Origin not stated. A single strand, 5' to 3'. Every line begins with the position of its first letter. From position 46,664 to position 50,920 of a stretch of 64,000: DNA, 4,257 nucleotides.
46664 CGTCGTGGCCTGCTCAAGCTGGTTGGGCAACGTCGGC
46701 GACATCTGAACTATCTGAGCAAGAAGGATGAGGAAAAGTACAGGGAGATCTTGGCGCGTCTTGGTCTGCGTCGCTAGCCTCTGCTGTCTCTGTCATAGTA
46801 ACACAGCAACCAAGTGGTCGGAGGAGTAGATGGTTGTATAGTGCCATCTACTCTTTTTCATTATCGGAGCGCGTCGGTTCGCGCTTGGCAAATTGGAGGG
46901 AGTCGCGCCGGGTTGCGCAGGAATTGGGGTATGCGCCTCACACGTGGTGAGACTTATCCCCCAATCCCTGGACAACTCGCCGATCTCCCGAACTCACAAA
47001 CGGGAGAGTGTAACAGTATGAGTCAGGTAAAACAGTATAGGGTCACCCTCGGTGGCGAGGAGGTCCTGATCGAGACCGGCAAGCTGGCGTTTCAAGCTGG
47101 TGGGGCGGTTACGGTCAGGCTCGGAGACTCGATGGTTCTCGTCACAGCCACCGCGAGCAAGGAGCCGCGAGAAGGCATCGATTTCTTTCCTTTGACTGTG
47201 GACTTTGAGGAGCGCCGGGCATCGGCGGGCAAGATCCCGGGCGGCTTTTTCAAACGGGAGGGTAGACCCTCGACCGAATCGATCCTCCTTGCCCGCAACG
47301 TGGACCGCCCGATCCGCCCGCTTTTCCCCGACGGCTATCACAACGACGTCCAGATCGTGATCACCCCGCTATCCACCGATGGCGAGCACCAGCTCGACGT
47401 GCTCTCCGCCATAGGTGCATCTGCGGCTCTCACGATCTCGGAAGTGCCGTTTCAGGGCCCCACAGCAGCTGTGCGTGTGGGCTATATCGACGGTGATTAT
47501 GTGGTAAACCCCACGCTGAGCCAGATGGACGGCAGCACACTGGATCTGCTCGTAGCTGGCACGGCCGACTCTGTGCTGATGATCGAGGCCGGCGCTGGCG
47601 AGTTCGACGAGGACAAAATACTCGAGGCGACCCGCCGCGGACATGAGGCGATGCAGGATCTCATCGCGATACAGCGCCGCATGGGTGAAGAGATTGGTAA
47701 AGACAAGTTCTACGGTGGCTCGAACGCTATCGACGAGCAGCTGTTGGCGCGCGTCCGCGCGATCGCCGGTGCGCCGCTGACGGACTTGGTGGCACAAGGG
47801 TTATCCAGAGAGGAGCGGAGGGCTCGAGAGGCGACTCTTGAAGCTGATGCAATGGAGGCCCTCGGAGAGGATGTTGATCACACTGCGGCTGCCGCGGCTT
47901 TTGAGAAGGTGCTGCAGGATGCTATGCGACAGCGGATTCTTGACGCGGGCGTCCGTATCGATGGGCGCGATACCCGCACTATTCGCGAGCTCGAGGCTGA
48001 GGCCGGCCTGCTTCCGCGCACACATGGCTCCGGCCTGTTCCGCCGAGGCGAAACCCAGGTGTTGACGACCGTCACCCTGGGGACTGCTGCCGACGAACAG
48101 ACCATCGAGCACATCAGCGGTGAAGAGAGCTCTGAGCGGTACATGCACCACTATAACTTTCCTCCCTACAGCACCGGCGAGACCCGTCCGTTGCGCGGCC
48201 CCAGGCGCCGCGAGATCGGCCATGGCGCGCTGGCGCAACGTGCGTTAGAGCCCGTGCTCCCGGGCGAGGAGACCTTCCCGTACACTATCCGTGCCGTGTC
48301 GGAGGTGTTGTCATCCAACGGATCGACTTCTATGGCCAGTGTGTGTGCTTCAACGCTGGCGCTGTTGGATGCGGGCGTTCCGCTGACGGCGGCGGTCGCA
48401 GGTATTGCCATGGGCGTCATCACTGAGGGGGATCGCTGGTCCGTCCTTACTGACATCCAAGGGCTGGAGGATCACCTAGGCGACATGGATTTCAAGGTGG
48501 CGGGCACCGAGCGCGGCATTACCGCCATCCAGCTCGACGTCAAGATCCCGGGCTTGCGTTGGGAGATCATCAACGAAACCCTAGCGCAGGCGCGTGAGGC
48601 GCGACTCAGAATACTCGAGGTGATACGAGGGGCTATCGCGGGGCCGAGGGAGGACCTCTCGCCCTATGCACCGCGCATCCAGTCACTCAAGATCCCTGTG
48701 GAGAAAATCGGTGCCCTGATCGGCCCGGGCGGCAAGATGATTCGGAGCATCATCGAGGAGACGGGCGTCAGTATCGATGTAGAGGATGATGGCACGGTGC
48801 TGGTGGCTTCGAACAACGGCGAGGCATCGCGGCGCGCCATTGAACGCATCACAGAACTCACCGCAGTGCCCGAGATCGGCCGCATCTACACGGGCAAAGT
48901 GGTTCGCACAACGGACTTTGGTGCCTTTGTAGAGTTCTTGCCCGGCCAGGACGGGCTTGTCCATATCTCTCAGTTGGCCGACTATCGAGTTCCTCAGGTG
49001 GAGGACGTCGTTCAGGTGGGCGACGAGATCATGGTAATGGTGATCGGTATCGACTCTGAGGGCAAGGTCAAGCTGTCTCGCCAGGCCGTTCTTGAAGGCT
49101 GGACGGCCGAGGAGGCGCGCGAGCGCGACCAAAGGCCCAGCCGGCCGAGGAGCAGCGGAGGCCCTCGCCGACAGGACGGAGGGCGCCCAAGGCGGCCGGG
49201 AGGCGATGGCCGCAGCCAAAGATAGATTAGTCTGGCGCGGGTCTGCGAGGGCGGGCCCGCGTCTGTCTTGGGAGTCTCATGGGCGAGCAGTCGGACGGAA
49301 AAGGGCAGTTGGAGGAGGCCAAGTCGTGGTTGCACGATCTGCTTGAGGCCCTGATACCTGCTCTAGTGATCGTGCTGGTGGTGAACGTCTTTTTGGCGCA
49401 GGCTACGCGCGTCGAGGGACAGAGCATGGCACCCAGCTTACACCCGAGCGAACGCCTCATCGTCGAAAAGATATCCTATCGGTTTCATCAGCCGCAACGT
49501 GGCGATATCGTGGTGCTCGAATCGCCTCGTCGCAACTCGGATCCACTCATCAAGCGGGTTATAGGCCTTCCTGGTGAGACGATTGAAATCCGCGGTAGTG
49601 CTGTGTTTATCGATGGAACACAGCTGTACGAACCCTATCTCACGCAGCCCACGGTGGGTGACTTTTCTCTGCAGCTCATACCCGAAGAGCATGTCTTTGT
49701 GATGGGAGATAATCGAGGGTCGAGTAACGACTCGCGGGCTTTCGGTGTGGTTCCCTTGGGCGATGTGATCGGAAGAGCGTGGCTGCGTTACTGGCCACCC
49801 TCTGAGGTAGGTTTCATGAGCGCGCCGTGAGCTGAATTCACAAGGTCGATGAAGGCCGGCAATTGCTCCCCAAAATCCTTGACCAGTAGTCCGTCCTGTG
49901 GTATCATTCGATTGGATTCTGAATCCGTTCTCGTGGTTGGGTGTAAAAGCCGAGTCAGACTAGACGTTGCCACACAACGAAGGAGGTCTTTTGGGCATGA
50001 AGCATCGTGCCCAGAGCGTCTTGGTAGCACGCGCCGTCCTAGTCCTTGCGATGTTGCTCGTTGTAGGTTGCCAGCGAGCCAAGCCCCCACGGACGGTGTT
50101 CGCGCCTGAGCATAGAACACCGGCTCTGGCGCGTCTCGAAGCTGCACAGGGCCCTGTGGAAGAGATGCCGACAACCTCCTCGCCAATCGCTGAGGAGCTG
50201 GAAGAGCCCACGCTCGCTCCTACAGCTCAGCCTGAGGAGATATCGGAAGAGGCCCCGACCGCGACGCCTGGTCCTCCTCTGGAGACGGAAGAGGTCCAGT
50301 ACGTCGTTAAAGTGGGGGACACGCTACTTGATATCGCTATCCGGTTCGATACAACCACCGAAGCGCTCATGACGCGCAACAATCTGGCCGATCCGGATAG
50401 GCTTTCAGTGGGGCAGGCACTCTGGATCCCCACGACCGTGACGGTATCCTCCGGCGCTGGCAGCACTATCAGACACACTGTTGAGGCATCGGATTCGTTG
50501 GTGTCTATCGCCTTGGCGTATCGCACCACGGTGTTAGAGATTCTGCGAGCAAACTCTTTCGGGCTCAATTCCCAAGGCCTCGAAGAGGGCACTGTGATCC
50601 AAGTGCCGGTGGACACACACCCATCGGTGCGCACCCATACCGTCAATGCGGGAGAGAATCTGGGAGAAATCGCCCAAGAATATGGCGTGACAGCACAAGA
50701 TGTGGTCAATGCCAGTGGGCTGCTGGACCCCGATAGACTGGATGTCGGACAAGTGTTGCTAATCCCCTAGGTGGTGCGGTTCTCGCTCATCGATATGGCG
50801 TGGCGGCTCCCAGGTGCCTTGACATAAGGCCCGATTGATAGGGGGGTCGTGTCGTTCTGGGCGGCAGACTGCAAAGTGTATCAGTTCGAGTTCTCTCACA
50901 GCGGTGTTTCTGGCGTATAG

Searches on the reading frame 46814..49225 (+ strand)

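Call 39: search_protein_families(library=pfam, proteins=[window:46814-49225:+], max_evalue=0.00001)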
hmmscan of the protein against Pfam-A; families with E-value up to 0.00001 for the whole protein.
window:46814-49225:+ (803 aa): 5 families
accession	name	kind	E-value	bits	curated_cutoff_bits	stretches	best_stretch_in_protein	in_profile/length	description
PF01138.27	RNase_PH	-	1.1e-56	191.3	25.5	2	390-523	2-130/130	3' exoribonuclease family, domain 1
PF03725.20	RNase_PH_C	-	6.8e-20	71.2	20.8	1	215-278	1-66/67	3' exoribonuclease family, domain 2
PF00575.29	S1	-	7.9e-19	68.3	22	1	686-756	2-73/74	S1 RNA binding domain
PF00013.35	KH_1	-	2.2e-11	43.8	21.5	1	623-680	2-65/66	KH domain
PF03726.19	PNPase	-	3.7e-08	34.2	24.6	1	310-386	2-81/81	Polyribonucleotide nucleotidyltransferase, RNA binding domain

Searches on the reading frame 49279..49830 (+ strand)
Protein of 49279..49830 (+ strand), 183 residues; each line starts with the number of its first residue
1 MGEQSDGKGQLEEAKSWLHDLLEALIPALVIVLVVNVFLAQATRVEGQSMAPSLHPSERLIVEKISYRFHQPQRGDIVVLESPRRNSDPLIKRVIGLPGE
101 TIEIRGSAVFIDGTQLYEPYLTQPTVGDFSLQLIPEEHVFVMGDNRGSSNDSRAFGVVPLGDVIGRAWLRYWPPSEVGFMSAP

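Call 39: search_protein_families(library=pfam, proteins=[window:49279-49830:+], max_evalue=0.00001)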
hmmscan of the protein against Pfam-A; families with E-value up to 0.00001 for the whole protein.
window:49279-49830:+ (183 aa): 1 family
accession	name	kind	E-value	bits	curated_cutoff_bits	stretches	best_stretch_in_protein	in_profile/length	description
PF10502.14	Peptidase_S26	-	5.4e-49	166.8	22.9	1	20-172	3-168/168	Signal peptidase, peptidase S26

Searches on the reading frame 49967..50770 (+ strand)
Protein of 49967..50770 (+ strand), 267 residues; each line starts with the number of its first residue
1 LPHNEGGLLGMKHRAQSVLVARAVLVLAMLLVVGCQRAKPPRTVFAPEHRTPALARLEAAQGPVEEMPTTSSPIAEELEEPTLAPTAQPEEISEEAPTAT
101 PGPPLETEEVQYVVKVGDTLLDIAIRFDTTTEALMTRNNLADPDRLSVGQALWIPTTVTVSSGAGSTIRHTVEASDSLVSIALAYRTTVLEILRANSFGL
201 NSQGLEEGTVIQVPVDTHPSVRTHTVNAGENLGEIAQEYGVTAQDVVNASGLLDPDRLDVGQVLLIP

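Call 39: search_protein_families(library=pfam, proteins=[window:49967-50770:+], max_evalue=0.00001)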
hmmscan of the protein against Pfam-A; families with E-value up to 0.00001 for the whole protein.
window:49967-50770:+ (267 aa): 4 families
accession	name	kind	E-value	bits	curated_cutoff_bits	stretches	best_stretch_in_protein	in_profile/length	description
PF01476.26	LysM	-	7.1e-36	122.4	20.9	3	112-155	1-43/43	LysM domain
PF23473.1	LysM3_LYK4_5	-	1.9e-10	41.1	29.3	0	112-142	5-35/48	LYK4/5 LysM3 domain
PF23446.1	LysM1_NFP_LYK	-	1.7e-08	35.6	36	0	176-215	16-55/60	NFP/LYK LysM1 domain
PF23472.1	LysM2_CERK1_LYK3_4_5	-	8.2e-06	26.1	27.4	0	110-155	6-54/56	LYK3/4/5 LysM2 domain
